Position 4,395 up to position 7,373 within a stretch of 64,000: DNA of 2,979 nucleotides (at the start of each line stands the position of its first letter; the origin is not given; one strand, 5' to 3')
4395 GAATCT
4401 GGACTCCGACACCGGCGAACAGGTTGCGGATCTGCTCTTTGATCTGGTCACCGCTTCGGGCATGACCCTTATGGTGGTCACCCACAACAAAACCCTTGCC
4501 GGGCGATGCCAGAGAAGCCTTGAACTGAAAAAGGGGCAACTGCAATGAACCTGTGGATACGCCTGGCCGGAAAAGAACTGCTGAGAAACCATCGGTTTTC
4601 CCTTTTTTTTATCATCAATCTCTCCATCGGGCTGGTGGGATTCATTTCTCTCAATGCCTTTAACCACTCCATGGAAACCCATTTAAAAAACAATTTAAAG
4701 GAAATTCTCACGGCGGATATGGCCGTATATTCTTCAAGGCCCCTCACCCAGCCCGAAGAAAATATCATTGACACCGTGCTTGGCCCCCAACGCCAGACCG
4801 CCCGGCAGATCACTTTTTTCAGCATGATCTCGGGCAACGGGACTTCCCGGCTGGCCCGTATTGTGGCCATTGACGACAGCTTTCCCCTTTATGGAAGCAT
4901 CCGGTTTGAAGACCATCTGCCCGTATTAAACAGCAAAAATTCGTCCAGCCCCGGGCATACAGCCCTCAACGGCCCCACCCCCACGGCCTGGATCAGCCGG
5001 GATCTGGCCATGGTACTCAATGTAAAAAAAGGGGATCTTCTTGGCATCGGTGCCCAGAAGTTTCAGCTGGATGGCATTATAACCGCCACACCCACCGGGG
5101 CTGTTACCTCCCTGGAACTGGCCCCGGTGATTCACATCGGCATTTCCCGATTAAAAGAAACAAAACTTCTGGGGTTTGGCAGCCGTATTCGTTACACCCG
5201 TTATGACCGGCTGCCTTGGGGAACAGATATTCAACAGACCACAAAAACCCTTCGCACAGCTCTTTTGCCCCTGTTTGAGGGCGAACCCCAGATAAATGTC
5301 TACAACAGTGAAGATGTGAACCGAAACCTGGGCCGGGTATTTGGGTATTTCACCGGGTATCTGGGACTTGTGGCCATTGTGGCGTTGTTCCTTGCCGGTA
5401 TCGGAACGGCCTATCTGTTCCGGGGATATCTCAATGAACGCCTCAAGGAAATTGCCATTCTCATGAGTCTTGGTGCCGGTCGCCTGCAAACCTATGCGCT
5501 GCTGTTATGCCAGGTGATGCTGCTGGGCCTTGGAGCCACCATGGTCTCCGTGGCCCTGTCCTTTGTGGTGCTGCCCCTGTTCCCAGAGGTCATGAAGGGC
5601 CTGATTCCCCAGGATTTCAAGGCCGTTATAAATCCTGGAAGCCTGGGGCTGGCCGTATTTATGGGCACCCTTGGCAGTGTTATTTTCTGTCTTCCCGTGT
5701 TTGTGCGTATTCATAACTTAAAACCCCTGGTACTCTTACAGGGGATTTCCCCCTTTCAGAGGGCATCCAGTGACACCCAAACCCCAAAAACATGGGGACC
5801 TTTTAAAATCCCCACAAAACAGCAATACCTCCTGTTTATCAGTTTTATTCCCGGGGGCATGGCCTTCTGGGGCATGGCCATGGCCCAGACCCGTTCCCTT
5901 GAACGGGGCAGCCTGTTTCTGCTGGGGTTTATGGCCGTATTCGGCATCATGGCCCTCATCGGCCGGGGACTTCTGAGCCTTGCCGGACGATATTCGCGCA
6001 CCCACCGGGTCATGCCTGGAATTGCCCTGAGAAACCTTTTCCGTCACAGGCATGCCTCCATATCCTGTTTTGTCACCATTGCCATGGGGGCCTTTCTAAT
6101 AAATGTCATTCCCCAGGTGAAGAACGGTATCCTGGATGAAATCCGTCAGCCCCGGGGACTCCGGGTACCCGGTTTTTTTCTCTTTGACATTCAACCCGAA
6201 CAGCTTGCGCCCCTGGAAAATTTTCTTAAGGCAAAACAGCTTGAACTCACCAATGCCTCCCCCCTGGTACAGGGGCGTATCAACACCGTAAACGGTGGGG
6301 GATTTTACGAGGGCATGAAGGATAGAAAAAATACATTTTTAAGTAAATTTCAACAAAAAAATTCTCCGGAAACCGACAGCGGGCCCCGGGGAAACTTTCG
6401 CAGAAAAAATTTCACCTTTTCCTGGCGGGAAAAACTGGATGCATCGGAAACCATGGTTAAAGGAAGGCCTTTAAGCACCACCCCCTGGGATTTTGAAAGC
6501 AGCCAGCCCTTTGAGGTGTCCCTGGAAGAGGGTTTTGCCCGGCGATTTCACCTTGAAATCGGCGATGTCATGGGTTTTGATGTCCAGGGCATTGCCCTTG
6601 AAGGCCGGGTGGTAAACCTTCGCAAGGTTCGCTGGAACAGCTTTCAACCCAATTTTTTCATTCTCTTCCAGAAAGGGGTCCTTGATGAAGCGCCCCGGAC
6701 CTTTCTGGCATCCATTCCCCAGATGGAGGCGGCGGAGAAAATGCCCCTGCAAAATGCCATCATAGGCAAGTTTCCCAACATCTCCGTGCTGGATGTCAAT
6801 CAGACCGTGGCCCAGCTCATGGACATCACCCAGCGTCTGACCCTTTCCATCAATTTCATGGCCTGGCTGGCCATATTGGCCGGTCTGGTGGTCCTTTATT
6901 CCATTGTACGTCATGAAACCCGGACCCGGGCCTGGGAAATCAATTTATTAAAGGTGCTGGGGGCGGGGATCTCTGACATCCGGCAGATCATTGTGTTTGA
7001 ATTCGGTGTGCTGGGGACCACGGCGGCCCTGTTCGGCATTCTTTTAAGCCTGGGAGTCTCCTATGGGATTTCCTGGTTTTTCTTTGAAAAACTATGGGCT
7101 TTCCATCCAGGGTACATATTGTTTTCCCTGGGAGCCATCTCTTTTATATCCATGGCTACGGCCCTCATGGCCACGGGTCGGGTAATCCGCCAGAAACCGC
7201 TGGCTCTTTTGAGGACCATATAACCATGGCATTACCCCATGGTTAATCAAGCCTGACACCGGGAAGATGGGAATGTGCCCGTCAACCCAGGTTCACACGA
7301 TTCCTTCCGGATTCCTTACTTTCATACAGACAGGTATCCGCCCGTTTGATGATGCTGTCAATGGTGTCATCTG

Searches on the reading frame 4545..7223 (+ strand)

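Call 31: search_protein_families(library=pfam, proteins=[window:4545-7223:+], max_evalue=0.00001)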
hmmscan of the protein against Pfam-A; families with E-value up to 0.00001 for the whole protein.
window:4545-7223:+ (892 aa): 1 family
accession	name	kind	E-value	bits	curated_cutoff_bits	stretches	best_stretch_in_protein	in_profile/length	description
PF02687.27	FtsX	-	5.3e-22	78.6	25.5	2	275-391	2-117/120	FtsX-like permease C-terminal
